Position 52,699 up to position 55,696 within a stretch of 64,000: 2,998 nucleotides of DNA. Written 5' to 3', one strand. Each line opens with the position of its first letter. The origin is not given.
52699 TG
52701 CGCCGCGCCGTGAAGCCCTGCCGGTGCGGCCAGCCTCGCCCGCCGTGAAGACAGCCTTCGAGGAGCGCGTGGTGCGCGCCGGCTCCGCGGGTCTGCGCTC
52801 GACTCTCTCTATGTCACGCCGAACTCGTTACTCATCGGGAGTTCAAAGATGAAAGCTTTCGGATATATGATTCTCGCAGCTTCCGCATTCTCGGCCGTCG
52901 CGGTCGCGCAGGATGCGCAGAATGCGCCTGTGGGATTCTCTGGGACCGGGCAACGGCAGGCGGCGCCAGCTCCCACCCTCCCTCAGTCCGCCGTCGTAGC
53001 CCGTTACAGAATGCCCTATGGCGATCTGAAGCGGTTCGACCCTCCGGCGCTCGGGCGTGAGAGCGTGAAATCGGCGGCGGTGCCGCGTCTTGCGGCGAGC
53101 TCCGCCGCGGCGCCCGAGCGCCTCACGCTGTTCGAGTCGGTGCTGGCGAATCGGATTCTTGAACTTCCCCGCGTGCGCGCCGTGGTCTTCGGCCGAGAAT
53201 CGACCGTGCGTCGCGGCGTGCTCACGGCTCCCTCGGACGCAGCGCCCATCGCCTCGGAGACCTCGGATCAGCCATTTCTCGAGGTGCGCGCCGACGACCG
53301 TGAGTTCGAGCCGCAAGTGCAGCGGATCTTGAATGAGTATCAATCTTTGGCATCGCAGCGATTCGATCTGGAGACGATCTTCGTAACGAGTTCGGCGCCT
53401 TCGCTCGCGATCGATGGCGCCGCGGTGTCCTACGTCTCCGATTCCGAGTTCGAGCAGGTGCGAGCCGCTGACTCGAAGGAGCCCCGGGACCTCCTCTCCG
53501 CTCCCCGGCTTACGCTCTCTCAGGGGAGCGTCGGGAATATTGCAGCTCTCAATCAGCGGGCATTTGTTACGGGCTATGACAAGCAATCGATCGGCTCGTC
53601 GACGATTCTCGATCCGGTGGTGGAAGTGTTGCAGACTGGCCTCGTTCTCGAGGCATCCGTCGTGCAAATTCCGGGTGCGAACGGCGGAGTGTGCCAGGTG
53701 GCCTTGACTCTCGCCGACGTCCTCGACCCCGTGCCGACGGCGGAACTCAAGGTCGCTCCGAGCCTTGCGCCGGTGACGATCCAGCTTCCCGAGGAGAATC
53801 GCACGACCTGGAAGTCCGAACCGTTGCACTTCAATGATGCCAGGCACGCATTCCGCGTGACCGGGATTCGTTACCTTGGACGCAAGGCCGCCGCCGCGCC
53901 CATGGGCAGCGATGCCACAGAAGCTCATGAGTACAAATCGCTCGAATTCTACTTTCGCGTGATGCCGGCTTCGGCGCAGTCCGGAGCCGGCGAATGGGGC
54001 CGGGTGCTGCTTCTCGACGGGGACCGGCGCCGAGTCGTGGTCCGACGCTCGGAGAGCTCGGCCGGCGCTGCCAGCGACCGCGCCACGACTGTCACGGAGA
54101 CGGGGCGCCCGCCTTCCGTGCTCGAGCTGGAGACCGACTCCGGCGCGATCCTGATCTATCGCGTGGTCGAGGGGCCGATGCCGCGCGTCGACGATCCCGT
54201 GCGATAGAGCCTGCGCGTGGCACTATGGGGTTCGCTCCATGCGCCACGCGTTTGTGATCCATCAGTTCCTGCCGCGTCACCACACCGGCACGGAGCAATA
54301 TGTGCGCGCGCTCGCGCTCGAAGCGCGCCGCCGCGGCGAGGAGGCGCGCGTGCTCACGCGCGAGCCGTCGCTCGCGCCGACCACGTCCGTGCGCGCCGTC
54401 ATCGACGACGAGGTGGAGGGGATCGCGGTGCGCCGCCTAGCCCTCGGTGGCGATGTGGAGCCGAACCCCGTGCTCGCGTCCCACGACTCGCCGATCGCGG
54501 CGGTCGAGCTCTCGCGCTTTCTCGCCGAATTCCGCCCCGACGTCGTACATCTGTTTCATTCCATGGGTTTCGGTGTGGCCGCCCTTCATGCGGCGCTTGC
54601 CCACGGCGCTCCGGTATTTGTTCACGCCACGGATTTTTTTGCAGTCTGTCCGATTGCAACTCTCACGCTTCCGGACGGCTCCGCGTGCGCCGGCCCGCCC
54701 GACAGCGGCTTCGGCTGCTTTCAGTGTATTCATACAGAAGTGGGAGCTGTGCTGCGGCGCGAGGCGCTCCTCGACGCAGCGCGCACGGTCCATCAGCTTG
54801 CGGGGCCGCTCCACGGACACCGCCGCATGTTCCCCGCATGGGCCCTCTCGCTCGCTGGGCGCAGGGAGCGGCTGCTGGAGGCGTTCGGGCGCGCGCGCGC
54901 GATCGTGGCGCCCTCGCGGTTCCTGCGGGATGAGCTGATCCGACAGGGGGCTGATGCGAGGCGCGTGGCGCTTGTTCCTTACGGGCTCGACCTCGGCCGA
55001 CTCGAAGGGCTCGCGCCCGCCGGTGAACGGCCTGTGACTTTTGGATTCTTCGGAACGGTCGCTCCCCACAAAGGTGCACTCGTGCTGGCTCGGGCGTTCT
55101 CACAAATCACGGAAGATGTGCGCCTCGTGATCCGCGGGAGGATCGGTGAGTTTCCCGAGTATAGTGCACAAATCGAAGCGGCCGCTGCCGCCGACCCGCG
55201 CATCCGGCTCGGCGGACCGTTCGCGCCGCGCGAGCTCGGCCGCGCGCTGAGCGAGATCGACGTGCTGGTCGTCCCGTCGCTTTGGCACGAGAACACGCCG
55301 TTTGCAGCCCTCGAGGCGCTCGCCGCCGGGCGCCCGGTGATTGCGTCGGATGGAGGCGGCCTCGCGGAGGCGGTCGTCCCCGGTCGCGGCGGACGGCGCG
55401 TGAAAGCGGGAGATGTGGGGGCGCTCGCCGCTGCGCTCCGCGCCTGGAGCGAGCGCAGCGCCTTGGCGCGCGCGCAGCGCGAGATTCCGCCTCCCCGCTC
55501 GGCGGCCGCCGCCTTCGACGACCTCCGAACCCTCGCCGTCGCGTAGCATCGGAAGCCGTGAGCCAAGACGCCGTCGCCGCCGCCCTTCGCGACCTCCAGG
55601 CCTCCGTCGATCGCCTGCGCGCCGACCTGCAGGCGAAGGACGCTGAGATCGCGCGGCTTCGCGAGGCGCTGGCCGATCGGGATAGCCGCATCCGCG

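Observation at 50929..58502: ECF sigma/anti-sigma pair coupled to a secretin-like protein, glycosyltransferases and giant coiled-coil proteins: a candidate regulated envelope-glycan export module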

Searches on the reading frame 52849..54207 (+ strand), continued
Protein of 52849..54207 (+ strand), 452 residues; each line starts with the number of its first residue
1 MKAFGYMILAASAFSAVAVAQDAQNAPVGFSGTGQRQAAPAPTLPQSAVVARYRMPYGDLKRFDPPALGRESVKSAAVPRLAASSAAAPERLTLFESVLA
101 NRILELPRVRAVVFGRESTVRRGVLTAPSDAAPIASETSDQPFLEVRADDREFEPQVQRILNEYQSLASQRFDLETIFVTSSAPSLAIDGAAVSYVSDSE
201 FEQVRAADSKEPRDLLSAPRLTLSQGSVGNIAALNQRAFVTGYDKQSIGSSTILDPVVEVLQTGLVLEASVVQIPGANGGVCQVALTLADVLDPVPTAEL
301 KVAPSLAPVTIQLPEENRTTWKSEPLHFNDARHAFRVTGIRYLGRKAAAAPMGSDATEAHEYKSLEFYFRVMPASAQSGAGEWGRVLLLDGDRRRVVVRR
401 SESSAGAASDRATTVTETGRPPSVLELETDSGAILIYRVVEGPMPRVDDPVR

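Call 32: find_related_loci(query=A4, collection=genome_contigs, flank=10000)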
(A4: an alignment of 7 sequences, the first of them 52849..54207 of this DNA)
Query A4 (452 aa) in genome_contigs; peptide patterns used: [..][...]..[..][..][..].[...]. (x = any residue, [..] = any of these).
163 stretches matched a pattern; 65 encode a relative of the query (tblastn E <= 1e-3); 65 distinct loci.
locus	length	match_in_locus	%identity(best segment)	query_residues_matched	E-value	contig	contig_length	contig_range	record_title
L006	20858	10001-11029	28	92-452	9e-26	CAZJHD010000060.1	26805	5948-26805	MAG TPA_asm: uncultured Planctomycetales bacterium isolate SRP237561_co1_398 genome assembly, contig: NODE_2754_length_2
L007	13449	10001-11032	27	92-451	2e-19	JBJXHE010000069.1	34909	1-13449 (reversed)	MAG: Planctomycetota bacterium isolate F1F2.bin.117 k127_6432267, whole genome shotgun sequence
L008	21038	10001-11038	27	92-451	6e-19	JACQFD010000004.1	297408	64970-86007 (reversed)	MAG: Planctomycetota bacterium isolate NC_groundwater_1038_Pr1_S-0.65um_57_32 Montesol18_Sp65_coassembly_scaffold_152377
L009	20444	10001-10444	28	193-340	3e-13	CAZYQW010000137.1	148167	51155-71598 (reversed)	MAG TPA_asm: uncultured Phycisphaeraceae bacterium isolate binchicken_co31_357 genome assembly, contig: k141_2951975, wh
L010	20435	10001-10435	30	175-315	3e-12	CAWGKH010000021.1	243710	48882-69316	MAG: uncultured Planctomycetota bacterium isolate MFD05684.bin.2.72 genome assembly, contig: contig_91313, whole genome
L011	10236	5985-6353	35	195-315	7e-12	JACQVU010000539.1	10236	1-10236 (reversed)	MAG: Planctomycetota bacterium isolate NC_groundwater_1471_Ag_S-0.65um_69_23 S_p65_S5_coassembly_k141_5420202, whole gen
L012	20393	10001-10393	33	188-315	1e-11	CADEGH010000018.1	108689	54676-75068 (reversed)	uncultured bacterium isolate Bacteria sp. RBC034 genome assembly, contig: MAG034_18, whole genome shotgun sequence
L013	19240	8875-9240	33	194-315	2e-11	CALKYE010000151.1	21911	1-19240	MAG TPA_asm: uncultured Planctomycetia bacterium isolate SRR6227243_bin.49_CONCOCT_v1.1_MAG genome assembly, contig: ERZ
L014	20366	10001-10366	33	194-315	2e-11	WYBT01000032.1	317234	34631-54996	MAG: Planctomycetaceae bacterium isolate PLA3 k127_421063, whole genome shotgun sequence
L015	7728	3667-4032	32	194-315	7e-11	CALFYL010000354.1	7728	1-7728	MAG TPA_asm: uncultured Planctomycetia bacterium isolate SRR6227243_bin.141_CONCOCT_v1.1_MAG genome assembly, contig: ER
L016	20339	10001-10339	31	205-317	2e-10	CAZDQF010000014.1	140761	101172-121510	MAG TPA_asm: uncultured Isosphaeraceae bacterium isolate SRP077602_co7_603 genome assembly, contig: NODE_236_length_1407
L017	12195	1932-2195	38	179-268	2e-10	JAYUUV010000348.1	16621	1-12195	MAG: Planctomycetota bacterium isolate GL124_DN_concoct_187 GL124_DN_concoct_187_347, whole genome shotgun sequence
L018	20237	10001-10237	41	191-268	2e-10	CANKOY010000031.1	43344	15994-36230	MAG: Planctomycetota bacterium isolate TH-Jun18-114 genome assembly, contig: TH-Jun18-C1555, whole genome shotgun sequen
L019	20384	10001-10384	28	216-383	3e-10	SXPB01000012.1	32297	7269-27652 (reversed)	MAG: Planctomycetia bacterium isolate F1-120-MAGs241 F1-120__c40050, whole genome shotgun sequence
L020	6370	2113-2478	31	194-315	4e-10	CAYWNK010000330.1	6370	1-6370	MAG TPA_asm: uncultured Planctomycetaceae bacterium isolate binchicken_co366_43 genome assembly, contig: NODE_10740_leng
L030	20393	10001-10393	30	189-314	7e-10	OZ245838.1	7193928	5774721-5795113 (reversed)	MAG: Planctomycetota bacterium isolate c745feeb-1740-47bf-bbe2-8d90712da449 genome assembly, chromosome: 1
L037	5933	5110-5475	31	194-315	7e-10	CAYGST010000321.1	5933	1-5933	MAG TPA_asm: uncultured Planctomycetaceae bacterium isolate ERP117304_co3_185 genome assembly, contig: NODE_19468_length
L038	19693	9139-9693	28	146-315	1e-9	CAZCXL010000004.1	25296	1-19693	MAG TPA_asm: uncultured Planctomycetales bacterium isolate binchicken_co248_155 genome assembly, contig: NODE_1832_lengt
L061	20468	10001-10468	28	168-315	4e-6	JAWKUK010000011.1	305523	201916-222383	MAG: Planctomycetota bacterium isolate ABC2.79 ABC2.79.fa-11, whole genome shotgun sequence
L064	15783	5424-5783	31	206-323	5e-5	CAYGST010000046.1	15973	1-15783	MAG TPA_asm: uncultured Planctomycetaceae bacterium isolate ERP117304_co3_185 genome assembly, contig: NODE_5169_length_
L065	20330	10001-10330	27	178-278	7e-5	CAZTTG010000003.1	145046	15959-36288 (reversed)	MAG TPA_asm: uncultured Planctomycetaceae bacterium isolate binchicken_co97_508 genome assembly, contig: NODE_222_length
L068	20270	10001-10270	28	213-301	4e-4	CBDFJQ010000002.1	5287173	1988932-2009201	MAG: Planctomycetota bacterium isolate 32b94f43-3cea-4181-b983-06f062260e69 genome assembly, contig: contig_2, whole gen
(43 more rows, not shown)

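Call 38: predict_structure(alignment_id=A3)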
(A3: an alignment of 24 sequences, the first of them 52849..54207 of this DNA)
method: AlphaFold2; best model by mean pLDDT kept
length: 452 residues; sequences in the alignment: 24
mean_pLDDT: 75.0   pTM: 0.62
mean pLDDT of the five models: 75.0, 74.4, 73.7, 71.9, 71.3
residues with pLDDT >= 90: 137; 70-90: 178; 50-70: 51; < 50: 86
segments of 3 or more residues with pLDDT < 50: 1-4, 6-8, 10-54, 71-89, 349-354, 376-380
pLDDT, mean of each block of 10 residues (from residue 1): 44 38 33 34 34 56 79 36 37 88 91 85 62 68 88 93 88 89 79 92 74 57 87 88 88 89 90 91 92 89 80 91 92 92 73 56 91 59 85 91 69 70 86 90 89 82
secondary structure, 60 per line:
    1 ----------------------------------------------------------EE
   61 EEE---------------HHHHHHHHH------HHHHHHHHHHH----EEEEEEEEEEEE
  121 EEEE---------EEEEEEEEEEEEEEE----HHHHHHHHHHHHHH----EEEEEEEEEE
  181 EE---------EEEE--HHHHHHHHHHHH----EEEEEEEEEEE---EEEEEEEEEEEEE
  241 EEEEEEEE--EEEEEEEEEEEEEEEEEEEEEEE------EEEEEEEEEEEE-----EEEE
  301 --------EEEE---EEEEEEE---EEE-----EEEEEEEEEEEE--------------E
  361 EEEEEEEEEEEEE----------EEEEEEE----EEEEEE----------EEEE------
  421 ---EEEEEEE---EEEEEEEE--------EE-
elements in order: E59-63 H79-87 H94-104 E109-124 E134-148 H153-166 E171-182 E192-195 H198-209 E214-224 E228-248 E251-273 E280-291 E297-300 E309-312 E316-322 E326-328 E334-345 E360-373 E384-390 E395-400 E411-414 E424-430 E434-441

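Call 43: fold_search(model_id=the predicted structure, library=pdb)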
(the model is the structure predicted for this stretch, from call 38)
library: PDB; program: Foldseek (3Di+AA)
matches with E <= 10: 912; with E <= 0.001: 11
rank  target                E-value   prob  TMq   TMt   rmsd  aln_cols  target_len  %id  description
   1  9u5s_A                5.7e-08  1.00  0.24  0.23  21.6       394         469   10  The structure of the BfpBG complex in the T4bP system (released 2025-11-05)
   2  6q14_B                7.9e-05  0.99  0.19  0.18  25.5       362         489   11  Structure of the Salmonella SPI-1 injectisome NC-base (released 2019-10-23)
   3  6pee_A                9.7e-05  0.99  0.19  0.24  22.9       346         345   11  InvG secretin domain beta-barrel from Salmonella SPI-1 injectisome NC-base (released 2019-10-23)
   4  6q14_A                9.7e-05  0.99  0.19  0.18  22.9       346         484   11  Structure of the Salmonella SPI-1 injectisome NC-base (released 2019-10-23)
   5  6w6m_A                1.3e-04  0.99  0.19  0.20  25.5       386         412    8  Single particle cryoEM structure of V. cholerae Type IV competence pilus secretin PilQ (released 2020-10-14)
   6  6ve4_A                1.8e-04  1.00  0.21  0.30  19.9       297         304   10  Pentadecameric PilQ from Pseudomonas aeruginosa (released 2020-12-23)
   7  7ofh_A                1.8e-04  1.00  0.19  0.34  15.3       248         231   12  CryoEM structure of the outer membrane secretin pore pIV from the f1 filamentous bacteriophage. (released 2021-11-03)
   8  5tcr_A                1.9e-04  0.98  0.19  0.18  25.4       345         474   11  Atomic model of the Salmonella SPI-1 type III secretion injectisome basal body proteins InvG, PrgH, and PrgK (released 2016-12-21)
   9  5tcq_A                2.4e-04  0.98  0.19  0.24  22.6       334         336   11  Near-atomic resolution cryo-EM structure of the Salmonella SPI-1 type III secretion injectisome secretin InvG (released 2016-12-21)
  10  8co1_A1               3.4e-04  0.89  0.17  0.13  36.5       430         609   10  Type II Secretion System (released 2024-04-10)
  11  5zdh_A                4.4e-04  0.96  0.20  0.18  31.6       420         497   12  CryoEM structure of ETEC Pilotin-Secretin AspS-GspD complex (released 2018-04-18)
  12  9k8v_A                1.1e-03  1.00  0.24  0.28  24.9       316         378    9  Cryo-EM structure of the Type II secretion system protein from Vibrio cholerae (released 2025-10-29)
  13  6hcg_A                1.4e-03  0.91  0.21  0.16  34.7       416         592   10  Klebsiella pneumoniae type II secretion system outer membrane complex. PulD, PulS and PulC HR domain. (released 2019-11-27)
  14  5wq7_A                2.0e-03  0.96  0.18  0.18  22.7       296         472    7  CryoEM structure of type II secretion system secretin GspD in E.coli K12 (released 2016-12-28)
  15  7ah9_5E               2.2e-03  0.66  0.14  0.13  25.6       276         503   11  Substrate-engaged type 3 secretion system needle complex from Salmonella enterica typhimurium - SpaR state 1 (released 2021-03-17)
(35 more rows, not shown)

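Call 71: search_protein_families(library=ncbifam, proteins=[window:52849-54207:+], max_evalue=1)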
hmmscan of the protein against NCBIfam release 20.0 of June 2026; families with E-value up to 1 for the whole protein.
window:52849-54207:+ (452 aa): 0 families

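Call 74: search_protein_families(library=pfam, proteins=[L006:11058-13352:+, L019:10527-13151:+, L061:10645-11352:+, L061:11349-12212:+, L009:10863-12671:-, L038:9840-12182:-, L030:10773-13631:-, L064:6003-7958:-, L068:10529-12199:-, L065:10761-11696:-], max_evalue=0.001)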
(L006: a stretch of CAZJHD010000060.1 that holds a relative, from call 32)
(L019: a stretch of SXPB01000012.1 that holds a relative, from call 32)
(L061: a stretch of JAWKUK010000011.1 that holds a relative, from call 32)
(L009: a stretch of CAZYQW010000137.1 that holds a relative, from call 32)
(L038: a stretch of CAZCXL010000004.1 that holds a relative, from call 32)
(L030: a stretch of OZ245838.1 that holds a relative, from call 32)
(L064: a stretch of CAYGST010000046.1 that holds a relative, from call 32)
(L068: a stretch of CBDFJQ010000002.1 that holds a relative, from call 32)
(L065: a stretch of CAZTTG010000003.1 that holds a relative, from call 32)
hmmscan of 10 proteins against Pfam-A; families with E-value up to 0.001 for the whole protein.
L006:11058-13352:+ (764 aa): 2 families
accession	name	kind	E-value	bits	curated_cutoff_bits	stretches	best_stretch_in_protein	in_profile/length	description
PF01546.33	Peptidase_M20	-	1.4e-31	110.5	24.6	1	416-715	1-176/206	Peptidase family M20/M25/M40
PF07687.19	M20_dimer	-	1.1e-17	64.3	21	1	539-635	6-102/107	Peptidase dimerisation domain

L019:10527-13151:+ (874 aa): 4 families
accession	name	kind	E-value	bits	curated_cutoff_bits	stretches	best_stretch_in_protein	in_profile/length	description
PF00069.31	Pkinase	-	4.7e-39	134.8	31.7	1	47-264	1-205/263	Protein kinase domain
PF03781.23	FGE-sulfatase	-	1e-36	127.4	23.3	1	621-871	5-255/255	Sulfatase-modifying factor enzyme 1-like domain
PF07714.23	PK_Tyr_Ser-Thr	-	1.1e-27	97.4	23.1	1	49-258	3-207/258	Protein tyrosine and serine/threonine kinase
PF03109.22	ABC1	-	6.2e-05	22.7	22.9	1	123-201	145-220/244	ABC1 atypical kinase-like domain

L061:10645-11352:+ (235 aa): 0 families

L061:11349-12212:+ (287 aa): 2 families
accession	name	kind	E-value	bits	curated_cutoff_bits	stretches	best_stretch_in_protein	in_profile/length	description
PF13649.12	Methyltransf_25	-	2.9e-07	31.5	27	1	88-176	6-95/97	Methyltransferase domain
PF08241.18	Methyltransf_11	-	3.3e-06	28.1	21.2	1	91-181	8-94/95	Methyltransferase domain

L009:10863-12671:- (602 aa): 0 families

L038:9840-12182:- (780 aa): 5 families
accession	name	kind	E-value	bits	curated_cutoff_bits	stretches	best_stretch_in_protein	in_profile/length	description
PF13646.12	HEAT_2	-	1.1e-42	144.6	27.7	5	28-108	10-88/88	HEAT repeats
PF02985.28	HEAT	-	2.1e-16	58.9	23.5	0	55-77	4-26/31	HEAT repeat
PF13513.12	HEAT_EZ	-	6.2e-06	27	27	0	33-78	2-55/55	HEAT-like repeat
PF12717.13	Cnd1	-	3.2e-05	24.5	26.4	0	26-81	29-88/162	non-SMC mitotic condensation complex subunit 1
PF01602.26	Adaptin_N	-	0.00045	19.3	37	0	27-91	123-192/524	Adaptin N terminal region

L030:10773-13631:- (952 aa): 1 family
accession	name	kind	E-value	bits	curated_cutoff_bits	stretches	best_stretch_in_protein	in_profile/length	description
PF09423.15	PhoD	-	6.6e-10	39.1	27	1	487-745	18-270/343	PhoD-like phosphatase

L064:6003-7958:- (651 aa): 3 families
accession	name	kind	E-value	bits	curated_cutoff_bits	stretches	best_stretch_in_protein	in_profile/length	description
PF04055.27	Radical_SAM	-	8.8e-14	52.4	29.5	1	287-447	4-166/166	Radical SAM superfamily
PF02310.24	B12-binding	-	1.8e-06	28.2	32.1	1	140-218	42-120/121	B12 binding domain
PF19142.5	DUF5825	-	0.00019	21.7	25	1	524-591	82-147/179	Family of unknown function (DUF5825)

L068:10529-12199:- (556 aa): 1 family
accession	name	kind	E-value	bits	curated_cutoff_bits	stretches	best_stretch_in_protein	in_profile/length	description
PF01841.26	Transglut_core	-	2.3e-16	60.5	23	1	408-502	10-108/108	Transglutaminase-like superfamily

L065:10761-11696:- (311 aa): 2 families
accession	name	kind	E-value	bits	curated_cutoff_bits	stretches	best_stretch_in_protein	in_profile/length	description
PF13229.12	Beta_helix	-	3.4e-15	56.5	25.9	2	96-250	2-157/158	Right handed beta helix region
PF05048.19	NosD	-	0.00011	22.1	23.6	0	146-238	40-131/212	Periplasmic copper-binding protein (NosD)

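Call 89: search_protein_families(library=padloc, proteins=[window:52849-54207:+], max_evalue=0.001)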
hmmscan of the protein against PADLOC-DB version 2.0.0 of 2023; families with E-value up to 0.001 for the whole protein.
window:52849-54207:+ (452 aa): 0 families

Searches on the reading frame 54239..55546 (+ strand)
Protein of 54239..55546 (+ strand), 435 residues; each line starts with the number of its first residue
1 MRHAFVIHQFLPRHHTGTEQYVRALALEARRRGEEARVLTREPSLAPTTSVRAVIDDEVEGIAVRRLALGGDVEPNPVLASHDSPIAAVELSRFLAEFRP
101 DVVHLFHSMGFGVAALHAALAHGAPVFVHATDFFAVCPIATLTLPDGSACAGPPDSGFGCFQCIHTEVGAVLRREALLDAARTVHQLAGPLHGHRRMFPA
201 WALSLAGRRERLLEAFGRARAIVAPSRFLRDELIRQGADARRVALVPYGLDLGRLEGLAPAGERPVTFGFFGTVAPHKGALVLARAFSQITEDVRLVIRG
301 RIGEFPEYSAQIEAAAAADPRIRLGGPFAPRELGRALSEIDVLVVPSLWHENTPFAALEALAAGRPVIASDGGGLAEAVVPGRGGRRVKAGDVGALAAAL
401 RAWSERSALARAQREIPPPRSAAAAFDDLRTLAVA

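Call 7: search_protein_families(library=pfam, proteins=[window:54239-55546:+], max_evalue=0.01)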
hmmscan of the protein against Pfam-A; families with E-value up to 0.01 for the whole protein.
window:54239-55546:+ (435 aa): 5 families
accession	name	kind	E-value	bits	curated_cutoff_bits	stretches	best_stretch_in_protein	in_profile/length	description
PF13692.12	Glyco_trans_1_4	-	2.5e-24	86.6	27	1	267-402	3-138/142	Glycosyl transferases group 1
PF13579.12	Glyco_trans_4_4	-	2.8e-22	80.2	29.7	2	16-132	1-103/158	Glycosyl transferase 4-like domain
PF00534.26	Glycos_transf_1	-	1.8e-20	73.6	26.4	1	263-412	13-164/172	Glycosyl transferases group 1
PF13439.12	Glyco_transf_4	-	4.3e-20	72.9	28.5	2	17-128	3-101/170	Glycosyltransferase Family 4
PF20706.3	GT4-conflict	-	1.5e-07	31.2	26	1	208-379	136-320/385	Family 4 Glycosyltransferase in conflict systems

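Call 8: search_protein_families(library=ncbifam, proteins=[window:54239-55546:+], max_evalue=0.01)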
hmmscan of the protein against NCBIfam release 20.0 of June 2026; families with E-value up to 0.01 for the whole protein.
window:54239-55546:+ (435 aa): 21 families
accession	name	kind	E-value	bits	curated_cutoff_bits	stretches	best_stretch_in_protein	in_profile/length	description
TIGR04063.1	stp3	hypoth_equivalog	1.3e-16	60.5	442.05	1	215-408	154-362/397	TIGR04063 family PEP-CTERM/XrtA system glycosyltransferase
NF038229.1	Glyco4_Geo_Pelo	equivalog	4.2e-16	58.9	400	2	207-385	98-282/338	GPMC system family 4 glycosyltransferase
TIGR03088.1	stp2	hypoth_equivalog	1.6e-15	57.1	409.05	1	255-413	184-345/374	TIGR03088 family PEP-CTERM/XrtA system glycosyltransferase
NF041876.1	EPS_EpsE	equivalog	3.2e-13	49.7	400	1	229-411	172-366/389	exopolysaccharide biosynthesis GT4 family glycosyltransferase EpsE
NF012028.0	PRK15484.1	subfamily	7.9e-12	45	618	1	222-386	143-323/380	lipopolysaccharide N-acetylglucosaminyltransferase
TIGR03449.1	mycothiol_MshA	equivalog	2e-11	43.5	462.5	1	266-405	221-368/406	D-inositol-3-phosphate glycosyltransferase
TIGR02149.1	glgA_Coryne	subfamily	9.6e-11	41.4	302.4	1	263-392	203-335/391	glycogen synthase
TIGR04047.1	MSMEG_0565_glyc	hypoth_equivalog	5.6e-09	35.5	259.85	1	271-408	199-343/373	MSMEG_0565 family glycosyltransferase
NF038011.1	PelF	equivalog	8e-09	35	100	1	216-396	255-438/489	GT4 family glycosyltransferase PelF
NF053787.1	GlcN_PG_synth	equivalog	3.5e-08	32.7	480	1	330-408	252-328/361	N-acetylglucosaminyl phosphatidylglycerol synthase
TIGR03999.1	thiol_BshA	equivalog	1.3e-07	30.9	273.7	1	302-399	235-331/375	N-acetyl-alpha-D-glucosaminyl L-malate synthase BshA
NF047684.1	TeichurnBiosyTuaC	equivalog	2.3e-07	30.1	550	1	270-378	224-327/391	teichuronic acid biosynthesis protein TuaC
TIGR04157.1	glyco_rSAM_CFB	subfamily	1.2e-06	27.8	400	1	270-381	232-341/406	TIGR04157 family glycosyltransferase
TIGR02095.1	glgA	subfamily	1.3e-05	24.1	328.45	1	263-386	292-414/477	glycogen/starch synthase, ADP-glucose type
TIGR04005.1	wcaL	equivalog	9.3e-05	21.4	537.6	1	329-405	288-369/406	colanic acid biosynthesis glycosyltransferase WcaL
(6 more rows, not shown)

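Call 89: search_protein_families(library=padloc, proteins=[window:54239-55546:+], max_evalue=0.001)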
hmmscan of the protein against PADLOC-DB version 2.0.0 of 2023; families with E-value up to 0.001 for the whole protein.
window:54239-55546:+ (435 aa): 0 families
